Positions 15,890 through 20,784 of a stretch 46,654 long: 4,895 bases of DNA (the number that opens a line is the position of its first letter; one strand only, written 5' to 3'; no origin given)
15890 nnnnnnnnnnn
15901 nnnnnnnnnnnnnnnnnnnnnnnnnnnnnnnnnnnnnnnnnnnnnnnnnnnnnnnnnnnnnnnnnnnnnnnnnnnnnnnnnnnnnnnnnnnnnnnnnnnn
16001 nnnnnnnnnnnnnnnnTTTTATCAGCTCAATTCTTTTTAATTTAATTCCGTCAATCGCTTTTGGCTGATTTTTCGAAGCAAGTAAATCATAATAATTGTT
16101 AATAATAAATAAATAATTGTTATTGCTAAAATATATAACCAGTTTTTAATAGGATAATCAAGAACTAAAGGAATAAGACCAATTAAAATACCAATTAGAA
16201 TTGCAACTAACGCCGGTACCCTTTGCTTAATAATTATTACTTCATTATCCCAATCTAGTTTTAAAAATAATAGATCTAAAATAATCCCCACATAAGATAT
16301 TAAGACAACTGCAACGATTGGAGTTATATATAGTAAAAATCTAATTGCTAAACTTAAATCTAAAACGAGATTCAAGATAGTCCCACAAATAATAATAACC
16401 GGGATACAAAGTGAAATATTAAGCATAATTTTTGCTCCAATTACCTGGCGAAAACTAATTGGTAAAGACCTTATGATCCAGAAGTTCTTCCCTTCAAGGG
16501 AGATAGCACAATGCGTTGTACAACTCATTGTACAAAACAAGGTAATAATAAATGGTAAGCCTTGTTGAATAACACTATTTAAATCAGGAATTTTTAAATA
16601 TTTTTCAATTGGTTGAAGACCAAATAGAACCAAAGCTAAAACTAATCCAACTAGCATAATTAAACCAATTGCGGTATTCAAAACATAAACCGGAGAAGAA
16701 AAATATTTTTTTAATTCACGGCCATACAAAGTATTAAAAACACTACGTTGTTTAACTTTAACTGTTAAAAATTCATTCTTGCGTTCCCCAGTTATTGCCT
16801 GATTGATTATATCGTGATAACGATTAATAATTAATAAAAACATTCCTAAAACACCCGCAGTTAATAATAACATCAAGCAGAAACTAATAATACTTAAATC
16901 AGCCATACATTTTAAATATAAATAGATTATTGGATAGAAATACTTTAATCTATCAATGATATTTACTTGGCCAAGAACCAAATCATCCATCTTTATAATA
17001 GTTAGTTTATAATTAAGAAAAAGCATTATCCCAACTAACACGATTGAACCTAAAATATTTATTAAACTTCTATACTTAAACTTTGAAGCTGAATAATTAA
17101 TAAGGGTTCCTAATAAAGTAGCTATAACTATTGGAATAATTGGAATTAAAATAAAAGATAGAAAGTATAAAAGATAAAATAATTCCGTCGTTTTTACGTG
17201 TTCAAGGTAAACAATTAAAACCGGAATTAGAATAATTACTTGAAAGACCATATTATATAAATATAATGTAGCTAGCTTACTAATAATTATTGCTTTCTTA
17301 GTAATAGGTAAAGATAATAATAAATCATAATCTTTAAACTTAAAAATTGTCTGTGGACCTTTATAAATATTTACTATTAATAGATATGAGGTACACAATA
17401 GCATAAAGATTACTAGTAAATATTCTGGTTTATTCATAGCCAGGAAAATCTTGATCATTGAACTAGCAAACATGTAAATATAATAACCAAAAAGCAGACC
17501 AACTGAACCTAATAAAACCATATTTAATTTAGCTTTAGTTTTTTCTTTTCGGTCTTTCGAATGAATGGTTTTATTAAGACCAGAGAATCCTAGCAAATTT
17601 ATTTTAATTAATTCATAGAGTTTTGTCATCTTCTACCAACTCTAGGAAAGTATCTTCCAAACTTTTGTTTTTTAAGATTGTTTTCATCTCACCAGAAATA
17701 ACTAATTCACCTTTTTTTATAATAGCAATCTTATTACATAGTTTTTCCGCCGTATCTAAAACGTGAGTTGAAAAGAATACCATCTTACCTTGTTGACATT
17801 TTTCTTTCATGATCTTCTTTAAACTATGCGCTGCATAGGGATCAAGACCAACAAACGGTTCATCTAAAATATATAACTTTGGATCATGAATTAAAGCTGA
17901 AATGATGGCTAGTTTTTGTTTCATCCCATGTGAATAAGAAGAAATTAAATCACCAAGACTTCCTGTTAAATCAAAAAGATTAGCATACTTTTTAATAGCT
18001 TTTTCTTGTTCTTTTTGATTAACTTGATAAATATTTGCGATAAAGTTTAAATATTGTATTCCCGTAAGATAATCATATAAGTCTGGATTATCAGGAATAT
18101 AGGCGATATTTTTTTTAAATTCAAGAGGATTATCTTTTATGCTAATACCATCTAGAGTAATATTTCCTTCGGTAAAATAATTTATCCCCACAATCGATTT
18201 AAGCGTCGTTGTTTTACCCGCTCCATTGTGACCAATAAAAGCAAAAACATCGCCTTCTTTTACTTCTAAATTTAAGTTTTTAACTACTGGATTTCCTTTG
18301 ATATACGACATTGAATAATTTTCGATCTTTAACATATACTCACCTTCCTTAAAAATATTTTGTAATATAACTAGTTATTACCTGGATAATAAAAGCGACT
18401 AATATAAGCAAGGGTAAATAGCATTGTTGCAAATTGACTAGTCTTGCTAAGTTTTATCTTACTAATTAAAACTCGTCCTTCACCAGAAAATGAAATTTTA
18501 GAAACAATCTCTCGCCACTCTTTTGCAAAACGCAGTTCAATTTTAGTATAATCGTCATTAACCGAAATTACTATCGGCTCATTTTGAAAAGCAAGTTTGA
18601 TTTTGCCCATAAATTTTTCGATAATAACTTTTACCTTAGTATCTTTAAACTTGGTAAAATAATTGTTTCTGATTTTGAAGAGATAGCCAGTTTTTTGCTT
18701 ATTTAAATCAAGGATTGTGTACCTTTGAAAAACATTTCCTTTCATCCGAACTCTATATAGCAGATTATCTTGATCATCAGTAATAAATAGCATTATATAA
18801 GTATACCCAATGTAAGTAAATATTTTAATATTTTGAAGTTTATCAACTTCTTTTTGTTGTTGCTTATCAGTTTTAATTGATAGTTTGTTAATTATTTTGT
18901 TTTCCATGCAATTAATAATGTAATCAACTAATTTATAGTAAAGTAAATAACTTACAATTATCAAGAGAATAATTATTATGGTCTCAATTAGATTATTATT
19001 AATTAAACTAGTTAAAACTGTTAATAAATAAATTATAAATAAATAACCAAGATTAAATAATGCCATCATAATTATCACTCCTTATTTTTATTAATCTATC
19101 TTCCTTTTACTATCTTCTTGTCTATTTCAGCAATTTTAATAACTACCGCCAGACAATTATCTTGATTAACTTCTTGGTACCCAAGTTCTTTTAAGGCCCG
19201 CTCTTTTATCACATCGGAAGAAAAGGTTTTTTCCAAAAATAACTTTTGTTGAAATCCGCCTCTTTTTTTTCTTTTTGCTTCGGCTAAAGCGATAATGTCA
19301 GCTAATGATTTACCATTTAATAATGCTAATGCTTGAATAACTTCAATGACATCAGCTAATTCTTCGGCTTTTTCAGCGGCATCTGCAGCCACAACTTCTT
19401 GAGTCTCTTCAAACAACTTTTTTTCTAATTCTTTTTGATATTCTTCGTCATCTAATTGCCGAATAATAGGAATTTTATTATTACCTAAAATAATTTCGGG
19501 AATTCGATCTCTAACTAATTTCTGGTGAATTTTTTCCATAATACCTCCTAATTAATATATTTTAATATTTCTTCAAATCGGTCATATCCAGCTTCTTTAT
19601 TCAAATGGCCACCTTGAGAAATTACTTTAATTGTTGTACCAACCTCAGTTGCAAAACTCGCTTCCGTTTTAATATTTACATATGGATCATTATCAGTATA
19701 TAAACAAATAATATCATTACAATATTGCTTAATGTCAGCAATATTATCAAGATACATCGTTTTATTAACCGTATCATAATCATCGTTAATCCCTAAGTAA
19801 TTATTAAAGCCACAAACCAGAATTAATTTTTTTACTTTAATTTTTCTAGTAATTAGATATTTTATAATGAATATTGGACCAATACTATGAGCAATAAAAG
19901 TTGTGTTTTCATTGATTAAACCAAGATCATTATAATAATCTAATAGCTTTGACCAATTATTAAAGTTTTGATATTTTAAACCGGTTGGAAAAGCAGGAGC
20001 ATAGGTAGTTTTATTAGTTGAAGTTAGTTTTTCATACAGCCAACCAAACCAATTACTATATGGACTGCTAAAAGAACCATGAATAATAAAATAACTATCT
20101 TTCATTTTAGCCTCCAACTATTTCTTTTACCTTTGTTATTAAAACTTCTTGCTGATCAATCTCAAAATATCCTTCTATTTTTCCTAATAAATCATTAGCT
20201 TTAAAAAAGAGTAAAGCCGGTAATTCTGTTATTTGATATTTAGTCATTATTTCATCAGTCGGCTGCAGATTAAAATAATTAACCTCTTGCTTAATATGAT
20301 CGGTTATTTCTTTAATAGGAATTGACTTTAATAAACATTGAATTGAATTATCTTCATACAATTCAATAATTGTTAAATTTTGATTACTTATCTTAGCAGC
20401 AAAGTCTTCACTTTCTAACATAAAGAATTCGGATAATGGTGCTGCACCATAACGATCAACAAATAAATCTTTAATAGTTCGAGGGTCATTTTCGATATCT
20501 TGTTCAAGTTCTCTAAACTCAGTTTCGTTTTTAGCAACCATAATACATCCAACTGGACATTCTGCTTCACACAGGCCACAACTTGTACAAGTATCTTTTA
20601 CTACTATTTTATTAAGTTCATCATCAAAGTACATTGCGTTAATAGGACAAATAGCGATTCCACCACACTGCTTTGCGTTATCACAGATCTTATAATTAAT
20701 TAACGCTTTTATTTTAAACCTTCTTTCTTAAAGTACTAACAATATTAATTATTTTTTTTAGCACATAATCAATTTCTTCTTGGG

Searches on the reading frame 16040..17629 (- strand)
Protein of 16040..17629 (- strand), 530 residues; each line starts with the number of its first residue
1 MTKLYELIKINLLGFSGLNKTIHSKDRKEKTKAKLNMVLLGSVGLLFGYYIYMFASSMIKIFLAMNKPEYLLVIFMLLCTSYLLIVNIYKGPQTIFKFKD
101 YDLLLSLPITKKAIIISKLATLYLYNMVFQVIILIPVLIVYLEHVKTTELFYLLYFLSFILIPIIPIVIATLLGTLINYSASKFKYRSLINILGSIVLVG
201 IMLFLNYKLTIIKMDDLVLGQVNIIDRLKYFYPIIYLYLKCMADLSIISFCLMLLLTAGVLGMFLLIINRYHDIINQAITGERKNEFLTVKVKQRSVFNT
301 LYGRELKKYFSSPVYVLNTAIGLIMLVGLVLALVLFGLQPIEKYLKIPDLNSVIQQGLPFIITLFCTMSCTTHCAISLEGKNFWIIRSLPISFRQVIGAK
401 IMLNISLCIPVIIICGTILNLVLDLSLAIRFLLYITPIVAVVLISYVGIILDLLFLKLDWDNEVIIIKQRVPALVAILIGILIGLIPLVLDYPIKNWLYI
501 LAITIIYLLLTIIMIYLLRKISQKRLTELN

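Call 28: search_protein_families(library=pfam, proteins=[window:16040-17629:-], max_evalue=0.001)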
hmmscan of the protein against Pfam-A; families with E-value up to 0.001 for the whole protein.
window:16040-17629:- (530 aa): 1 family
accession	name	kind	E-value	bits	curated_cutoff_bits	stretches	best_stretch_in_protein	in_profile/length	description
PF16949.11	ABC_tran_2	-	2.4e-05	23.8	25.7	1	32-449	5-446/542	Putative ATP-binding cassette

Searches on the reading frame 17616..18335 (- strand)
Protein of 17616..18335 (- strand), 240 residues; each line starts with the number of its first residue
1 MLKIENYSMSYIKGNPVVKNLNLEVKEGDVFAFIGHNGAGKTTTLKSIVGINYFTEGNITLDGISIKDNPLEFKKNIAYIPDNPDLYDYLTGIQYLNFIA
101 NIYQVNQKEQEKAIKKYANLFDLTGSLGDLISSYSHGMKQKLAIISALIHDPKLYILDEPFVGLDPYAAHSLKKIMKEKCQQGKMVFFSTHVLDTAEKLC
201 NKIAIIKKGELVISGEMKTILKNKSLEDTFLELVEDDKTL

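Call 28: search_protein_families(library=pfam, proteins=[window:17616-18335:-], max_evalue=0.001)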
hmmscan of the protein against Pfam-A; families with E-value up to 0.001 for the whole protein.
window:17616-18335:- (240 aa): 2 families
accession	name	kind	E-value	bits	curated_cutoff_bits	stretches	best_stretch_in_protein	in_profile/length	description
PF00005.33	ABC_tran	-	2.8e-28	99.7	25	1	18-161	1-136/137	ABC transporter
PF13304.12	AAA_21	-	1.7e-14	55.1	27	1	119-191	223-298/304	AAA domain, putative AbiEii toxin, Type IV TA system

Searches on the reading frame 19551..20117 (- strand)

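Call 28: search_protein_families(library=pfam, proteins=[window:19551-20117:-], max_evalue=0.001)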
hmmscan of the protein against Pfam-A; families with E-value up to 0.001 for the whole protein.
window:19551-20117:- (189 aa): 1 family
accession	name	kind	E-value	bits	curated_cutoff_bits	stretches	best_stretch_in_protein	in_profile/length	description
PF06821.19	Ser_hydrolase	-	1.6e-17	64.4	22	1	10-187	2-169/172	Serine hydrolase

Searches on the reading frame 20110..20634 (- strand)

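Call 28: search_protein_families(library=pfam, proteins=[window:20110-20634:-], max_evalue=0.001)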
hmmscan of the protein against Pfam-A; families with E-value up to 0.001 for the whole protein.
window:20110-20634:- (175 aa): 6 families
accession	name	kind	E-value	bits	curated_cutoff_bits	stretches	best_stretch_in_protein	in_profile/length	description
PF00085.26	Thioredoxin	-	1.7e-05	25.2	23.5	1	72-158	4-93/103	Thioredoxin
PF00037.32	Fer4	-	2.9e-05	24.1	21.1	1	10-31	2-23/24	4Fe-4S binding domain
PF12838.12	Fer4_7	-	0.0003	21.6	27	1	15-36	1-22/52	4Fe-4S dicluster domain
PF14697.11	Fer4_21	-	0.0003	21.3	35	1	10-32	35-58/59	4Fe-4S dicluster domain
PF13237.11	Fer4_10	-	0.00063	20.1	25.5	0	11-38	4-28/53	4Fe-4S dicluster domain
PF12797.12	Fer4_2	-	0.00077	19.7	24.5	0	10-28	4-22/22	4Fe-4S binding domain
